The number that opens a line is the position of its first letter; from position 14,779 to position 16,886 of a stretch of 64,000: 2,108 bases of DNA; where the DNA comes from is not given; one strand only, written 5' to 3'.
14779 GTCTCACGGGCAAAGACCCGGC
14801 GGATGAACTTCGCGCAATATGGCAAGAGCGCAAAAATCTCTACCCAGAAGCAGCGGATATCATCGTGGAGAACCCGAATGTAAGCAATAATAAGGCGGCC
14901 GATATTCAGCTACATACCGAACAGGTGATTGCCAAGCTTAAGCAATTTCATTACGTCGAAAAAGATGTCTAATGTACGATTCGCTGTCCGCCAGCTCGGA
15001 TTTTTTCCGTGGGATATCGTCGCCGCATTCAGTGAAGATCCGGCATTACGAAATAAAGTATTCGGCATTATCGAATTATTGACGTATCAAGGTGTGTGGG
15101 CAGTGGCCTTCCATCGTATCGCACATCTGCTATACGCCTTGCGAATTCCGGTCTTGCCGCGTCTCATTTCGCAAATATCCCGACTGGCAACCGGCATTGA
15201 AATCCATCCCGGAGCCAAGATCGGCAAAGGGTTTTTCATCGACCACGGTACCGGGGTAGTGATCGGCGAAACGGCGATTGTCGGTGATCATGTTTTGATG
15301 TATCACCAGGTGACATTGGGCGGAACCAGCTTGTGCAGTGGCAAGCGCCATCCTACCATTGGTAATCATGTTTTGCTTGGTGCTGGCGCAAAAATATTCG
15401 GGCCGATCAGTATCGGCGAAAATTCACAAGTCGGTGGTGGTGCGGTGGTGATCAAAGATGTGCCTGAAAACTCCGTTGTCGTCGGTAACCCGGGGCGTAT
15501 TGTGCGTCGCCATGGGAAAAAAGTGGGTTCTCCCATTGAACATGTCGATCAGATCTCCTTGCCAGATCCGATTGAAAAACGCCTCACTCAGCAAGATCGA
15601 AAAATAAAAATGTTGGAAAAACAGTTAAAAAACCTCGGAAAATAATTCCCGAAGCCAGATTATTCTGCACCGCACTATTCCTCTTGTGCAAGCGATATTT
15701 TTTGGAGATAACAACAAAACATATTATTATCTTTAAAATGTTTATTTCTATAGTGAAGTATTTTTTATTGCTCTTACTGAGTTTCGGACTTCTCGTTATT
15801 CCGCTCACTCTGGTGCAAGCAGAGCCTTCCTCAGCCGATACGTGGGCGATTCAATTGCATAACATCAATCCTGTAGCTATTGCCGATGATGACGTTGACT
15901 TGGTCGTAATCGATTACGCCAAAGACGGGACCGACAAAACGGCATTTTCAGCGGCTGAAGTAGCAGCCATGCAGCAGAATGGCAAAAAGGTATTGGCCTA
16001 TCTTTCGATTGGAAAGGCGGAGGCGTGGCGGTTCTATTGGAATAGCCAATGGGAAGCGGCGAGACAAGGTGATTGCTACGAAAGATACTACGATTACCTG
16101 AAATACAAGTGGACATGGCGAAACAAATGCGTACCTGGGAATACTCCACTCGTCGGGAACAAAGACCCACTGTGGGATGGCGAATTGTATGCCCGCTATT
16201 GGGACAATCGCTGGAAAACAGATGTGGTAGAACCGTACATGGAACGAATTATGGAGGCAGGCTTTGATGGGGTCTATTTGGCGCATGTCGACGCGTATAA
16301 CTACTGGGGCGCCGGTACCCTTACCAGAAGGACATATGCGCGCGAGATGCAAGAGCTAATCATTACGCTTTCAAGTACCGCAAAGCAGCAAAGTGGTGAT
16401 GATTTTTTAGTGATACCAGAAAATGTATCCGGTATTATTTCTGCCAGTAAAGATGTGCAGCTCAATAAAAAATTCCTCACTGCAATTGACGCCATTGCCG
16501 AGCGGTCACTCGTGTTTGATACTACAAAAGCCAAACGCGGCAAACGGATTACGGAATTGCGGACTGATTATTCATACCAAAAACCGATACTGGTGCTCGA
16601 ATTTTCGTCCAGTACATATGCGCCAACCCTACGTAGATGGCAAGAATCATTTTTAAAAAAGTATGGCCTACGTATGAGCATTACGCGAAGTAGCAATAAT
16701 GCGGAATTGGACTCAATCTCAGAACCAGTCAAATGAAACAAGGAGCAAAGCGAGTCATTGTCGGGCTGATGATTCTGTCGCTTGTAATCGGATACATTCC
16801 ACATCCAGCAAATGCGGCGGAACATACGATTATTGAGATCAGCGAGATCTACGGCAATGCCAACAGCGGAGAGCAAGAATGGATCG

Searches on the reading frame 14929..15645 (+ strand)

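Call 91: search_protein_families(library=pfam, proteins=[window:14929-15645:+], max_evalue=0.001)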
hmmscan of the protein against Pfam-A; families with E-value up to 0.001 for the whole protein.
window:14929-15645:+ (238 aa): 2 families
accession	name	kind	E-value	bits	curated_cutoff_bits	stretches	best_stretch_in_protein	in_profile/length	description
PF00132.30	Hexapep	-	1.7e-09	37.4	27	1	141-175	1-35/36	Bacterial transferase hexapeptide (six repeats)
PF14602.12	Hexapep_2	-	2.2e-05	24.5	27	1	143-174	3-32/34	Hexapeptide repeat of succinyl-transferase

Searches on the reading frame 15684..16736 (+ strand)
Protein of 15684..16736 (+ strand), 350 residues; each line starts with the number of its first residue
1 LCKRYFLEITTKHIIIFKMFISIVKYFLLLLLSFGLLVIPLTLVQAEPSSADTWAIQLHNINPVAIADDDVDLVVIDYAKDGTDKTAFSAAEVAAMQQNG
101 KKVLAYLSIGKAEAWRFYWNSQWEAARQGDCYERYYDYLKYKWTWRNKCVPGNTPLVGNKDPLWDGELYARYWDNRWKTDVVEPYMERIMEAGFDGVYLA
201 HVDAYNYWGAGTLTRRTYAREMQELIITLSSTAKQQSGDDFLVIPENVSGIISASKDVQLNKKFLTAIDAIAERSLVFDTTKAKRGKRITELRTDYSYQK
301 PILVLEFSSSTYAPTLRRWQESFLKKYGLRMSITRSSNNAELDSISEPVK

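Call 7: search_protein_families(library=pfam, proteins=[window:15684-16736:+], max_evalue=0.001)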
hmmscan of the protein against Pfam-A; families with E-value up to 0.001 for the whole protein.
window:15684-16736:+ (350 aa): 1 family
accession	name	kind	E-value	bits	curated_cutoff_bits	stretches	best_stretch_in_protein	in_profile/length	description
PF03537.19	Glyco_hydro_114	-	6.2e-19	68.6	27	1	53-254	1-161/231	Glycoside-hydrolase family GH114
